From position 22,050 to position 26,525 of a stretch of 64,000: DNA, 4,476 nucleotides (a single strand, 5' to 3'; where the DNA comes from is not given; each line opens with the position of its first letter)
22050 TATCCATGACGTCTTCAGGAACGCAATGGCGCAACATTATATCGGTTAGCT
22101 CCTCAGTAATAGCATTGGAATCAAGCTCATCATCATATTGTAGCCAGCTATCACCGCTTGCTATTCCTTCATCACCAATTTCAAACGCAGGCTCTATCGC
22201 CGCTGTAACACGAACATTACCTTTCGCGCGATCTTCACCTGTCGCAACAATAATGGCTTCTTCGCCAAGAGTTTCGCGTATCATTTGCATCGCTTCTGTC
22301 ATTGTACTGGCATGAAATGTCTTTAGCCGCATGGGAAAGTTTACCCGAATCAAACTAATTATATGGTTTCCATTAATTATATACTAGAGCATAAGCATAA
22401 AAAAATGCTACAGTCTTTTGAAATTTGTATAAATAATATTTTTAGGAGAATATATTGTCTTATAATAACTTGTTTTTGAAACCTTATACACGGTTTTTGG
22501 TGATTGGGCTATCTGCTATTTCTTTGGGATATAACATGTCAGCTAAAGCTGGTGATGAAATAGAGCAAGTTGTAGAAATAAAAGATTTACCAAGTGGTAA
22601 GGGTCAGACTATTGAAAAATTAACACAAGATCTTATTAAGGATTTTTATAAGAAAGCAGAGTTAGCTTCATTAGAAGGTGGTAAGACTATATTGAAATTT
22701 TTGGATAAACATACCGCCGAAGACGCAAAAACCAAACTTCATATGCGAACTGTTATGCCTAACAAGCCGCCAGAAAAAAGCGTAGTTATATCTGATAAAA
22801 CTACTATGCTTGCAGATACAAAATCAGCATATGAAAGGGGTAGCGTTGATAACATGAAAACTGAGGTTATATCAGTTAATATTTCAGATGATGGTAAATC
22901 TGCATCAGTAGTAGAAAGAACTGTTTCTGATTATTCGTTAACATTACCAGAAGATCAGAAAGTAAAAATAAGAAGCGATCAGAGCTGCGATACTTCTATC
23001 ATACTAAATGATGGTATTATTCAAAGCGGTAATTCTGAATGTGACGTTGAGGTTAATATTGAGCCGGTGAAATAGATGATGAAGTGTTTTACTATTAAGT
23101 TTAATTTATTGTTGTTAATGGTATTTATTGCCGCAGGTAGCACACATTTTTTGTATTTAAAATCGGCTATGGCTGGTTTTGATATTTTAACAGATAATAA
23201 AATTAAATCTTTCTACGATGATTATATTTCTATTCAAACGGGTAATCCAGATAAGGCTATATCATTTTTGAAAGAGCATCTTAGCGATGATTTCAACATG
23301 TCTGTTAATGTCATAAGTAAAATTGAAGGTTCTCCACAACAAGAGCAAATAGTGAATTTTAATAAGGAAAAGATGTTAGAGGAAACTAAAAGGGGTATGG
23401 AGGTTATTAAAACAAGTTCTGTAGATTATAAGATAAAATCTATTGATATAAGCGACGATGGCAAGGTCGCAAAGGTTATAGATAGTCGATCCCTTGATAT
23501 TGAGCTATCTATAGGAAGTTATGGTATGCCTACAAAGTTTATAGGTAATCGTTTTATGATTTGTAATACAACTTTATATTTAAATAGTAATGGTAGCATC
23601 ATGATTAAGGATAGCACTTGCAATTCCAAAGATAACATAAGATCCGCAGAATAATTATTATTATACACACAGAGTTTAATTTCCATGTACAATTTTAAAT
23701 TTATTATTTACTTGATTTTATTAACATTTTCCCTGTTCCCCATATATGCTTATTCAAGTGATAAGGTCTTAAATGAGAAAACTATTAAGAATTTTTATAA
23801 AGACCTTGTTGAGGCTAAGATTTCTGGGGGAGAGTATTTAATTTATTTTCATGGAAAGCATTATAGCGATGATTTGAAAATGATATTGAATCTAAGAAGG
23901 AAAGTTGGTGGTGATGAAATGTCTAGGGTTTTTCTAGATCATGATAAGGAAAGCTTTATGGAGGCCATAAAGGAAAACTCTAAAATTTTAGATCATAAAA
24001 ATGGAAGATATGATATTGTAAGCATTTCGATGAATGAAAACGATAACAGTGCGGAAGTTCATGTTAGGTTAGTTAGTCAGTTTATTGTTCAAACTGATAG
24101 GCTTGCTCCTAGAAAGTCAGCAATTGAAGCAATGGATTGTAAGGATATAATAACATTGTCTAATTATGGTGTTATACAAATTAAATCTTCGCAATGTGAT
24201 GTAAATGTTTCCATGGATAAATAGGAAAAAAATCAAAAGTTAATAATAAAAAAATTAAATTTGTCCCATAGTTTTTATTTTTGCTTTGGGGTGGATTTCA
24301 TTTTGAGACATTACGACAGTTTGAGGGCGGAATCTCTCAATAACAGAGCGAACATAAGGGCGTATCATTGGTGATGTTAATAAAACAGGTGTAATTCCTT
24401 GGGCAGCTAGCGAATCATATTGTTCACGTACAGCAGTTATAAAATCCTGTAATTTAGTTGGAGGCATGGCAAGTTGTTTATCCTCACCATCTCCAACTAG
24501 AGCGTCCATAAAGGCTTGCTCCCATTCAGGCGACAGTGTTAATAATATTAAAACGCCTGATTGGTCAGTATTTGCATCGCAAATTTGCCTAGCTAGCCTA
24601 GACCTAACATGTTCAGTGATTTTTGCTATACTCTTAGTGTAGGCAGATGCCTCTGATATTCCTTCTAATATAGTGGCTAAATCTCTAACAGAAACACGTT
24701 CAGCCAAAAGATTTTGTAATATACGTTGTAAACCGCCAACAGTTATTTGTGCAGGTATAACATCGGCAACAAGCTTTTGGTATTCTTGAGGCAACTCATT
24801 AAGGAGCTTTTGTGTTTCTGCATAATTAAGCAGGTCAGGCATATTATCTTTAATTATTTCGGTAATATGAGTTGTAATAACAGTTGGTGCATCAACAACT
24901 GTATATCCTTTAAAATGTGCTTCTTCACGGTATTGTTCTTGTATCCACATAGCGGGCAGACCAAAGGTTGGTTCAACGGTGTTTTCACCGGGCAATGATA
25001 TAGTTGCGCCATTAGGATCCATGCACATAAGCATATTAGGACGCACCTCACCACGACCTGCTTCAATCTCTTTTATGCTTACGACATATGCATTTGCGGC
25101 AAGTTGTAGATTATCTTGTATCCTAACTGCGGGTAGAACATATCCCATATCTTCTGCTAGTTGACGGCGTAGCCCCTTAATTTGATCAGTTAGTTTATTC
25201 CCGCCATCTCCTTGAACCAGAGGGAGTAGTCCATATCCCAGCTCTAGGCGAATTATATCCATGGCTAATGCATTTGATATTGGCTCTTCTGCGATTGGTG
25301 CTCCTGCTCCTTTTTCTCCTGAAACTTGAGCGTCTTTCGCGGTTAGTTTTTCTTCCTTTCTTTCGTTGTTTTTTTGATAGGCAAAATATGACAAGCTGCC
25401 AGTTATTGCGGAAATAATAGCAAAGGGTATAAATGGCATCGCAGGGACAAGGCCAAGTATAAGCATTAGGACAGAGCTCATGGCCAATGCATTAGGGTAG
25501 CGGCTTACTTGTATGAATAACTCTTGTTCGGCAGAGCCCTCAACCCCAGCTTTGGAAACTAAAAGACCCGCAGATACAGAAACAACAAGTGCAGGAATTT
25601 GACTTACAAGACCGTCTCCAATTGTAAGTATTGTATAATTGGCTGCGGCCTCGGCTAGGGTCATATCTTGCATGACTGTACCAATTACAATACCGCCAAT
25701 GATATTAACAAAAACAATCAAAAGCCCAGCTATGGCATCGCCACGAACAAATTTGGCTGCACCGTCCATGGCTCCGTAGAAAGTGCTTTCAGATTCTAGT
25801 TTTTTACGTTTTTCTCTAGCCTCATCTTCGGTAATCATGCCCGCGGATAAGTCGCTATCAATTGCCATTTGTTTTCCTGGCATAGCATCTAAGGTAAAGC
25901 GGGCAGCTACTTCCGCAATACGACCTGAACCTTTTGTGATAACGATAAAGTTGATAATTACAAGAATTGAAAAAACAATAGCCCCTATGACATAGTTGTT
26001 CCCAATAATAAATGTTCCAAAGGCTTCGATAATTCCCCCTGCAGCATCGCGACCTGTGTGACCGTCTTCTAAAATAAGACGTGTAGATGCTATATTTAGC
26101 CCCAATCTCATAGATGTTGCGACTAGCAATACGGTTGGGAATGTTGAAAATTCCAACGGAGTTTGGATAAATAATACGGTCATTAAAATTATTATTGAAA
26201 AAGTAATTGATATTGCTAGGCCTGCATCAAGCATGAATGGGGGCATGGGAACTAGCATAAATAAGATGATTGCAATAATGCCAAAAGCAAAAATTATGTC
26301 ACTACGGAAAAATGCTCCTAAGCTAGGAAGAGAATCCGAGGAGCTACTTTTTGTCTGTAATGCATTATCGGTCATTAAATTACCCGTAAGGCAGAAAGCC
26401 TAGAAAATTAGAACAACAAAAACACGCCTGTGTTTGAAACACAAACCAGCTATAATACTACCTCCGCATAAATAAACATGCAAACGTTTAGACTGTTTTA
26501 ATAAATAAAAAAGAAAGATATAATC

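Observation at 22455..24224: Three tandem paralogs of a small secreted two-cysteine protein split flhF-flhG from flhA on the opposite strand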

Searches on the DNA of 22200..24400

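Call 62: search_rna_families(source=window, start=22200, end=24400, threshold=evalue, max_evalue=1)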
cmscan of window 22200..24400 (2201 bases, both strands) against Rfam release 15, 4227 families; matches with E-value up to 1: 2.
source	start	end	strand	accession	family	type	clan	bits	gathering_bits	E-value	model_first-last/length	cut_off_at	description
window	22951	23037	-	RF01422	snoR116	Gene; snRNA; snoRNA; CD-box;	-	20.5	47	0.94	1-86/86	no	small nucleolar RNA snoR116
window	23548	23586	+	RF02350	psRNA6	Gene; sRNA;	-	14.3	60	0.39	1-333/333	no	Nitrosomonas sRNA psRNA6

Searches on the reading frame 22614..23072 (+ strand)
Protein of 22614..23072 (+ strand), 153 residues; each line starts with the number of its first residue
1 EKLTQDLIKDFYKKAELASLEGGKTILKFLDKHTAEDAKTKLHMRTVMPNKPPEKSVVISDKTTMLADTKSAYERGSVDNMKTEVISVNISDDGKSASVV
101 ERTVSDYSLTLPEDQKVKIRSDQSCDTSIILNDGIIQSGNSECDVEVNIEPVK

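Call 12: find_homologous_proteins(query=A2, max_evalue=0.001)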
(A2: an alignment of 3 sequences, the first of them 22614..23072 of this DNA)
Query A2 (3 sequences) (153 aa, profile of the alignment): 8 proteins with E <= 0.001 among 497 candidates.
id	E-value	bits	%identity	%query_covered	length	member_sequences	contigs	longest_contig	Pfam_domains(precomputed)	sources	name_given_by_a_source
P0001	3.8e-69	250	27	97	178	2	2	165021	-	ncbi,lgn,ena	-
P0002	1.9e-68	248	26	97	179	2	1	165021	-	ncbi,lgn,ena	-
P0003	1.5e-65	238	100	100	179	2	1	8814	-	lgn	-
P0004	4.0e-57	211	86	100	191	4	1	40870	-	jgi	-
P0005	4.6e-57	211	84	100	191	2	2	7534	-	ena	-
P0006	2.8e-56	208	35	97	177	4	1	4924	-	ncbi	-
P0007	3.3e-51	192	75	100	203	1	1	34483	-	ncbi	-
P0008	5.8e-50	188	32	97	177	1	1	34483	-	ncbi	-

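Call 13: search_solved_structures(query=A2, max_evalue=10)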
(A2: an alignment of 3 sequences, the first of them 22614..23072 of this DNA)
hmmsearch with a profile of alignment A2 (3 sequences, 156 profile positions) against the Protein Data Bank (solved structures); distinct sequences matched with E-value up to 10: 1.
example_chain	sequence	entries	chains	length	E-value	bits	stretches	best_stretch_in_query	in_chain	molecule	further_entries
9dyp_A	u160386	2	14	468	0.71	13.3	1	63-100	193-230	ribulose-1,5-bisphosphate carboxylase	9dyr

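Call 15: find_encoding_contigs(protein=P0007, flank=10000, max_places=4)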
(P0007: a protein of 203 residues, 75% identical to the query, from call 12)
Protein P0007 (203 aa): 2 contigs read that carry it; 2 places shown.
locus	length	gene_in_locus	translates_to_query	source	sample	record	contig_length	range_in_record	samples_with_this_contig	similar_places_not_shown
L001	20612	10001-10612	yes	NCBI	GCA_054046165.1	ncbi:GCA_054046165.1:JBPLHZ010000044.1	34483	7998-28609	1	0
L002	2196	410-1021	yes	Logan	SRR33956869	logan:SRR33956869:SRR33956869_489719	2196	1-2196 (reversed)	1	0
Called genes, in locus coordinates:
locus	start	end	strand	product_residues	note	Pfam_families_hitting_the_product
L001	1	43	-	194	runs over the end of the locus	PF01066:CDP-OH_P_transf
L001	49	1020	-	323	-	PF03372:Exo_endo_phos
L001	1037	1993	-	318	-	PF03372:Exo_endo_phos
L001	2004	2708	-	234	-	PF00072:Response_reg, PF00486:Trans_reg_C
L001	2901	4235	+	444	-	PF00006:ATP-synt_ab, PF18269:T3SS_ATPase_C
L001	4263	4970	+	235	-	-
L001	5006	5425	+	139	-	PF02050:FliJ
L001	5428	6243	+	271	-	PF01541:GIY-YIG (weak)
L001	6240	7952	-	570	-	-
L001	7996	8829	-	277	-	PF01656:CbiA, PF02374:ArsA_ATPase (faint), PF06564:CBP_BcsQ, PF10609:ParA, PF13614:AAA_31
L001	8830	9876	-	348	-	PF00448:SRP54, PF01695:IstB_IS21 (faint), PF13671:AAA_33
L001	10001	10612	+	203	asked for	-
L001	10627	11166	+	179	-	-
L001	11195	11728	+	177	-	-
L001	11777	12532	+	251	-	-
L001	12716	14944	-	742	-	PF00771:FHIPEP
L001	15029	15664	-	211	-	-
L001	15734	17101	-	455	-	PF00158:Sigma54_activat, PF14532:Sigma54_activ_2, PF07728:AAA_5 (weak), PF25601:AAA_lid_14, PF02954:HTH_8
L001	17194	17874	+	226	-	-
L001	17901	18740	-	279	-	PF01618:MotA_ExbB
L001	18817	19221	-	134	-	PF01052:FliMN_C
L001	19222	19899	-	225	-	-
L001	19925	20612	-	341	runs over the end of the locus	PF03448:MgtE_N (faint), PF14842:FliG_N, PF14841:FliG_M, PF01706:FliG_C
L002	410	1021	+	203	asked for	-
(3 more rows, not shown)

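Call 16: find_encoding_contigs(protein=P0004, flank=10000, max_places=4)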
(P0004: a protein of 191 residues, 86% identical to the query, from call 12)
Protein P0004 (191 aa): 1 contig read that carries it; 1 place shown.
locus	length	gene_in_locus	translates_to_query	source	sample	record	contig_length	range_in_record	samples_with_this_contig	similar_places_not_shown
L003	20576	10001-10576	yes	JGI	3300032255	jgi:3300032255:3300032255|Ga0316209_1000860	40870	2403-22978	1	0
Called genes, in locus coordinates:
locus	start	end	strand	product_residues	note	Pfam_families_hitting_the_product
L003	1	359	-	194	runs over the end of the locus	PF01066:CDP-OH_P_transf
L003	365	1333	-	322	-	PF03372:Exo_endo_phos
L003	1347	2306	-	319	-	PF03372:Exo_endo_phos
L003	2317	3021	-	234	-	PF00072:Response_reg, PF00486:Trans_reg_C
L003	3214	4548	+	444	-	PF00006:ATP-synt_ab, PF18269:T3SS_ATPase_C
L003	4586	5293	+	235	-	-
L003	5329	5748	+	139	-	PF02050:FliJ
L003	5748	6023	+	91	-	PF12978:DUF3862 (faint)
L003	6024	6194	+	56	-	-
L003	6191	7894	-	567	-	-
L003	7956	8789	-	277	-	PF01656:CbiA, PF02374:ArsA_ATPase (faint), PF06564:CBP_BcsQ, PF10609:ParA, PF13614:AAA_31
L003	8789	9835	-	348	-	PF01695:IstB_IS21 (faint), PF00448:SRP54, PF13671:AAA_33 (weak)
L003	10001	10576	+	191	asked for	-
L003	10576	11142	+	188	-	-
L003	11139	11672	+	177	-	-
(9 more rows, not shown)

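Call 17: find_encoding_contigs(protein=P0006, flank=10000, max_places=4)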
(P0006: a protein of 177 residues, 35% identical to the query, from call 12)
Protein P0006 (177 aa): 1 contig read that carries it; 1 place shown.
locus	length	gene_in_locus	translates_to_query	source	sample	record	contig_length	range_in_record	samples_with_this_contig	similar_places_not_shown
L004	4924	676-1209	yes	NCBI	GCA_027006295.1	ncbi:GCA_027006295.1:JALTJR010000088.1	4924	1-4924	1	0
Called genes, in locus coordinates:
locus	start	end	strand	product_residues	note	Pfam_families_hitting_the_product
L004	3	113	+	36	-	?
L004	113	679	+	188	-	-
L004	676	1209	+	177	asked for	-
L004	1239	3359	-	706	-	PF00771:FHIPEP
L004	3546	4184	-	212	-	-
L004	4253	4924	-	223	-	?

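Call 26: find_encoding_contigs(protein=P0002, flank=2000, max_places=6)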
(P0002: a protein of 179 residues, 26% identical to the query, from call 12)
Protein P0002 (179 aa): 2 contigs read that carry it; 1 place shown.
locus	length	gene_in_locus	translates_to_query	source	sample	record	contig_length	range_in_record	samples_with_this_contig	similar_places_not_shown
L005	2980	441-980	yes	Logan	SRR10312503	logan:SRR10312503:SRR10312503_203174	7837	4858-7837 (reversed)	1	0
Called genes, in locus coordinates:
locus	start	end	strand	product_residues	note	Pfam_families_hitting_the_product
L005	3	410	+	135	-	?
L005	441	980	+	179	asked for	-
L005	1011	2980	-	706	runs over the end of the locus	PF00771:FHIPEP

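Call 30: search_protein_families(library=pfam, proteins=[L001:11759-12529:+], max_evalue=0.01)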
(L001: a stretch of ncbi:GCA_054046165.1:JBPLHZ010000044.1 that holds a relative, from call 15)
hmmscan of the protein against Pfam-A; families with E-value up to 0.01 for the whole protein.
L001:11759-12529:+ (257 aa): 0 families

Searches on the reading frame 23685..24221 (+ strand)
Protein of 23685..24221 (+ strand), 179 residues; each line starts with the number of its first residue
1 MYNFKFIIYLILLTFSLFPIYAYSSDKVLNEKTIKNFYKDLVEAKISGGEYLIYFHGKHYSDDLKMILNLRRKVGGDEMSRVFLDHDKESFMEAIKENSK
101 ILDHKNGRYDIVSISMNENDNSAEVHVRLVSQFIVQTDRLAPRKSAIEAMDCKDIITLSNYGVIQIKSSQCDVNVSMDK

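Call 4: search_protein_families(library=pfam, proteins=[window:23685-24221:+], max_evalue=10)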
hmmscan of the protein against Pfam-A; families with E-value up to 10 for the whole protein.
window:23685-24221:+ (179 aa): 1 family
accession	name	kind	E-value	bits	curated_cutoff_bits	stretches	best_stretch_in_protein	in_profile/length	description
PF12681.13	Glyoxalase_2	-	0.0022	18.3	30.1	1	32-101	12-85/118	Glyoxalase-like domain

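Call 11: search_protein_families(library=ncbifam, proteins=[window:23685-24221:+], max_evalue=0.01)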
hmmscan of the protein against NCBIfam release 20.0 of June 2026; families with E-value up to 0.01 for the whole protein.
window:23685-24221:+ (179 aa): 0 families

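Call 25: find_related_loci(query=A4, collection=genome_contigs, flank=10000)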
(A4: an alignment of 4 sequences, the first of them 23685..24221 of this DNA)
Query A4 (179 aa) in genome_contigs; peptide patterns used: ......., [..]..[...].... (x = any residue, [..] = any of these).
291 stretches matched a pattern, but none encodes a relative of the query by tblastn (E <= 1e-3).
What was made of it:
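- Tried and rejected: A genome_contigs scan with paralog-3 motifs found no relative (call 25).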

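Call 34: predict_structure(alignment_id=A5)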
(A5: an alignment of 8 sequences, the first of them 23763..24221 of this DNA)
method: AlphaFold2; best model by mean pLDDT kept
length: 153 residues; sequences in the alignment: 8
mean_pLDDT: 94.6   pTM: 0.88
mean pLDDT of the five models: 94.6, 94.4, 94.3, 94.1, 94.0
residues with pLDDT >= 90: 134; 70-90: 19; 50-70: 0; < 50: 0
segments of 3 or more residues with pLDDT < 50: none
pLDDT, mean of each block of 10 residues (from residue 1): 92 97 94 97 94 94 96 93 97 90 96 90 98 94 98 88
secondary structure, 60 per line:
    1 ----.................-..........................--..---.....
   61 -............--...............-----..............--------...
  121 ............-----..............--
elements in order: H5-21 H23-33 E34-48 E56-60 H62-73 E76-90 E96-109 E118-132 E138-151
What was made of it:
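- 23685..24224 (+): Paralog 3 (179 aa). It has a leader and an NTF2-like domain, and it belongs to the most divergent of the three clades. The AF2 model of the mature part has pLDDT 94.6 and pTM 0.88 (call 34).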

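Call 37: fold_search(model_id=the predicted structure, library=pdb)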
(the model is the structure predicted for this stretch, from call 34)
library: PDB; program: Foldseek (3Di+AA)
matches with E <= 10: 1031; with E <= 0.001: 164
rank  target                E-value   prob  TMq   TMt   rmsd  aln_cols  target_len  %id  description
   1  3rob_B                2.3e-07  1.00  0.68  0.80   4.4       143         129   16  The crystal structure of a conserved protein from Planctomyces limnophilus DSM 3776 (released 2011-05-11)
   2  3rob_D                2.8e-07  1.00  0.67  0.78   4.4       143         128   15  The crystal structure of a conserved protein from Planctomyces limnophilus DSM 3776 (released 2011-05-11)
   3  3rob_A                3.7e-07  1.00  0.65  0.75   4.5       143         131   15  The crystal structure of a conserved protein from Planctomyces limnophilus DSM 3776 (released 2011-05-11)
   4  3d9r_D                1.0e-06  1.00  0.51  0.58   6.2       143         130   12  Crystal structure of ketosteroid isomerase-like protein (YP_049581.1) from ERWINIA CAROTOVORA ATROSEPTICA SCRI1043 at  (released 2008-07-01)
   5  3d9r_A                2.3e-06  1.00  0.51  0.58   6.2       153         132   13  Crystal structure of ketosteroid isomerase-like protein (YP_049581.1) from ERWINIA CAROTOVORA ATROSEPTICA SCRI1043 at  (released 2008-07-01)
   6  3d9r_B                2.6e-06  1.00  0.51  0.57   6.6       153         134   13  Crystal structure of ketosteroid isomerase-like protein (YP_049581.1) from ERWINIA CAROTOVORA ATROSEPTICA SCRI1043 at  (released 2008-07-01)
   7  5iep                  3.2e-06  1.00  0.54  0.67   5.4       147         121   11  Structure of CDL2.3b, a computationally designed Vitamin-D3 binder (released 2017-03-01)
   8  8t6n_E                3.2e-06  1.00  0.55  0.53   8.3       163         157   11  Crystal structure of T33-27.1: Deep-learning sequence design of co-assembling tetrahedron protein nanoparticles (released 2024-04-24)
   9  3fsd                  6.0e-06  1.00  0.60  0.74   4.9       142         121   15  Crystal structure of NTF2-like protein of unknown function in nutrient uptake (YP_427473.1) from RHODOSPIRILLUM RUBRUM A (released 2009-02-10)
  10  9bpo_A                6.8e-06  1.00  0.53  0.47   5.8       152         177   11  Structure of the self-association domain of LDB2 (released 2025-03-19)
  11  3ejv                  7.2e-06  1.00  0.52  0.51   7.9       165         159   10  Crystal structure of a cystatin-like protein (saro_2766) from novosphingobium aromaticivorans dsm at 1.40 A resolution (released 2008-09-30)
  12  6tyd_V                9.3e-06  1.00  0.59  0.44   4.7       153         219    8  Structure of human LDB1 in complex with SSBP2 (released 2020-01-01)
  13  9ozv_B                1.1e-05  1.00  0.57  0.50   4.8       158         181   11  Structure of the self-association domain of LDB2 (released 2025-07-30)
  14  6s9s_A                1.4e-05  1.00  0.53  0.49   5.4       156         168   10  Dimerization domain of Xenopus laevis LDB1 in complex with darpin 10 (released 2019-10-09)
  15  5ien_A                2.0e-05  1.00  0.61  0.71   4.5       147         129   11  Structure of CDL2.2, a computationally designed Vitamin-D3 binder (released 2017-03-01)
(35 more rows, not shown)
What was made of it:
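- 23685..24224 (+): The Foldseek top hit is 3rob, E 2.3e-7, probability 1.0 (call 37).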

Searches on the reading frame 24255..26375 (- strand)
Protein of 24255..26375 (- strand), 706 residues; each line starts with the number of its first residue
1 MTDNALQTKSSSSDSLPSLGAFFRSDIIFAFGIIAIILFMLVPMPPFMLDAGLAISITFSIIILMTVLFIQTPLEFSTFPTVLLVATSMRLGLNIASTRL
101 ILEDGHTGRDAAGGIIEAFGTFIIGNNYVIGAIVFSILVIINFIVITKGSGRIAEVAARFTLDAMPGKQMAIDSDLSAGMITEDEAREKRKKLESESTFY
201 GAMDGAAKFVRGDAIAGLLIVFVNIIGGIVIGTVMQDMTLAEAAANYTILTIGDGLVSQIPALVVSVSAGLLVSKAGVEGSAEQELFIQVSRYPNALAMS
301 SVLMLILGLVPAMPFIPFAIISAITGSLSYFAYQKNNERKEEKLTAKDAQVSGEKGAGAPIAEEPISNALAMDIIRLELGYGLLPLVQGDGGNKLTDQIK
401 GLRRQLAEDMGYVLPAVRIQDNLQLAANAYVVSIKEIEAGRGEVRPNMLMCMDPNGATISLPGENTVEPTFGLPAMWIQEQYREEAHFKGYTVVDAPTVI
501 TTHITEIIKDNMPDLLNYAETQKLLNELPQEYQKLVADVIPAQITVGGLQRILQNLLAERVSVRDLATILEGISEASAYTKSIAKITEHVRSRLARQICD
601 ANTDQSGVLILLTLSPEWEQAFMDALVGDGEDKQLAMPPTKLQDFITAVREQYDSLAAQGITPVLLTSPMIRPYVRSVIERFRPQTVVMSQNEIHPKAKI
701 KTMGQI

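Call 11: search_protein_families(library=ncbifam, proteins=[window:24255-26375:-], max_evalue=0.01)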
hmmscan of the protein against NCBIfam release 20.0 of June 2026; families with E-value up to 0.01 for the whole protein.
window:24255-26375:- (706 aa): 5 families
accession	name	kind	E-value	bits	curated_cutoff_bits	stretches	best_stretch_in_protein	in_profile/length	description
TIGR01398.1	FlhA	equivalog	8.2e-268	890.2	772.1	1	25-706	2-678/678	flagellar biosynthesis protein FlhA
TIGR01399.1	hrcV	equivalog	3.1e-179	597.7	692.25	1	24-706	2-677/677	type III secretion system export apparatus subunit SctV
NF011865.0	PRK15337.1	equivalog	2.7e-152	508.6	800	1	27-705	15-685/686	EscV/YscV/HrcV family type III secretion system export apparatus protein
NF009363.0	PRK12720.1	equivalog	1.1e-142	476.9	993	1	24-706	16-671/683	EscV/YscV/HrcV family type III secretion system export apparatus protein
NF004571.0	PRK05910.1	equivalog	1.1e-76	258.6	670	2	34-348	17-317/584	type III secretion system protein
